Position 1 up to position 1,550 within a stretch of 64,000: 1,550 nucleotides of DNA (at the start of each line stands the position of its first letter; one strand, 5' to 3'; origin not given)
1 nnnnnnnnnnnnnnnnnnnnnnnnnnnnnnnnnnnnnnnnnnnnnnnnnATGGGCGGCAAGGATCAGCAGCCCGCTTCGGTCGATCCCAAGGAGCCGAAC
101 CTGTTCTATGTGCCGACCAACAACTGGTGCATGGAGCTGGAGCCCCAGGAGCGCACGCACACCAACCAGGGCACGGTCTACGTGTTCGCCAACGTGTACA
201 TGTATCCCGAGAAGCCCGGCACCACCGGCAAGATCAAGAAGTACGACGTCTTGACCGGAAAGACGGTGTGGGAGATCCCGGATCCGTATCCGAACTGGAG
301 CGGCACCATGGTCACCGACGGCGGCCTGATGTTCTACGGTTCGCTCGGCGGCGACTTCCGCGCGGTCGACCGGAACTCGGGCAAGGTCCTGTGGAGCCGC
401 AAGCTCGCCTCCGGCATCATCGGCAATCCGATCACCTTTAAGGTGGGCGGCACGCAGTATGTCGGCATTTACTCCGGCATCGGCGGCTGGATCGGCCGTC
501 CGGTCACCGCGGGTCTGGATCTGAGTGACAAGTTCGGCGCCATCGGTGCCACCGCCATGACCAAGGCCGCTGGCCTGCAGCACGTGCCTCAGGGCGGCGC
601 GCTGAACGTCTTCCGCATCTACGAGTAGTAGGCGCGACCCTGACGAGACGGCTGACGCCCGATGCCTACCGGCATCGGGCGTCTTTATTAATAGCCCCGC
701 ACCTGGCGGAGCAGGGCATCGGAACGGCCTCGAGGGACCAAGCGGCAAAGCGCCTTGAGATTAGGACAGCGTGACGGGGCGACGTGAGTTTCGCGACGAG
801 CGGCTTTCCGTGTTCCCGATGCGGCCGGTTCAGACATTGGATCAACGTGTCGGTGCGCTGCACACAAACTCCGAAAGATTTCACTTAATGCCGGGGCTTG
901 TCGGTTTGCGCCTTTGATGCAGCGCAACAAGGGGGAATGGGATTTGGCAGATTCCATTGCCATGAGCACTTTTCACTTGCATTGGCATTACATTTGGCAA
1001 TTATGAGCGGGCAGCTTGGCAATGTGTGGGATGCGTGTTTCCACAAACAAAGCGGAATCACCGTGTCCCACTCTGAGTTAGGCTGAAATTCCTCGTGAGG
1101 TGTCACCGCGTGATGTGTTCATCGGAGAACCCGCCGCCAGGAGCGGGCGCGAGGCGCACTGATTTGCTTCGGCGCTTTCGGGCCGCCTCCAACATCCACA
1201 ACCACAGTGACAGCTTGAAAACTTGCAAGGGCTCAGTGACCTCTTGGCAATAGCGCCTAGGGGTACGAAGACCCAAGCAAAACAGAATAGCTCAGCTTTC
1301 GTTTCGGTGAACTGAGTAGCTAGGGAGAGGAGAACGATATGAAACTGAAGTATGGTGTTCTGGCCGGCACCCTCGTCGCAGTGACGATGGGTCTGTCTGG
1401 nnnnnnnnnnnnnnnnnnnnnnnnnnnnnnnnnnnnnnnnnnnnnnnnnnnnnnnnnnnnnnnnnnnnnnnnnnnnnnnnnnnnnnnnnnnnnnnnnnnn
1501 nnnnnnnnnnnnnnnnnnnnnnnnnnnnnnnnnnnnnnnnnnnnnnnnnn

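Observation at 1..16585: Expanded lanthanide methanol-oxidation module with uncharacterised components, converging on formate dehydrogenase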

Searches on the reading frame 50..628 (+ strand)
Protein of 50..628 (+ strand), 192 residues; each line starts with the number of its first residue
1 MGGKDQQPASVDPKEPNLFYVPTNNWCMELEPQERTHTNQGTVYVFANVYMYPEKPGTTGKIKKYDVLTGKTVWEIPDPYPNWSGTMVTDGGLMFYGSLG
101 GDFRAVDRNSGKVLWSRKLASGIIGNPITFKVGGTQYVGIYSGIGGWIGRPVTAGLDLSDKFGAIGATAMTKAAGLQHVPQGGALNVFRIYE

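Call 4: search_protein_families(library=ncbifam, proteins=[window:50-628:+])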
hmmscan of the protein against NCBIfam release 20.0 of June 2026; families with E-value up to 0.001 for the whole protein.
window:50-628:+ (192 aa): 5 families
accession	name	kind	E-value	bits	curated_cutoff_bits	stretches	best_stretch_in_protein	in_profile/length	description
TIGR03075.1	PQQ_enz_alc_DH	subfamily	4.1e-42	144.5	480.05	1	1-146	387-530/530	PQQ-dependent dehydrogenase, methanol/ethanol family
TIGR04528.1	acido_non_PQQ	subfamily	1.3e-12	47.3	650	1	57-141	398-483/493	acido-empty-quinoprotein group A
TIGR03074.1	PQQ_membr_DH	subfamily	1e-11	43.5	832.65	1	80-143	699-764/783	membrane-bound PQQ-dependent dehydrogenase, glucose/quinate/shikimate family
TIGR03300.1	assembly_YfgL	equivalog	7.9e-09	34.7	285.2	1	56-128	71-142/377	outer membrane protein assembly factor BamB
NF041516.1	PA2928_fam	subfamily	0.00024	20.6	70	0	54-98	306-352/376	PA2928 family protein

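Call 5: search_protein_families(library=pfam, proteins=[window:50-628:+])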
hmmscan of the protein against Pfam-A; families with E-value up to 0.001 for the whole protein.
window:50-628:+ (192 aa): 3 families
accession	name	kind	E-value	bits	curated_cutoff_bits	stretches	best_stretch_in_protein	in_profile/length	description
PF01011.28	PQQ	-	1.3e-13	51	26.7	1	81-138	537-595/595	Glucose/ethanol/alcohol dehydrogenase, beta-propeller domain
PF13360.13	PQQ_2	-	8.1e-08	32.6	27.6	1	60-127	3-69/233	Outer membrane protein assembly factor BamB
PF13570.13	Beta-prop_ACSF4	-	0.00015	21.7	133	1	62-131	115-185/329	Beta-alanine-activating enzyme, beta-propeller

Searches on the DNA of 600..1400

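Call 77: search_rna_families(source=window, start=600, end=1400, threshold=evalue, max_evalue=1)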
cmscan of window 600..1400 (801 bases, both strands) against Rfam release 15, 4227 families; matches with E-value up to 1: 0.
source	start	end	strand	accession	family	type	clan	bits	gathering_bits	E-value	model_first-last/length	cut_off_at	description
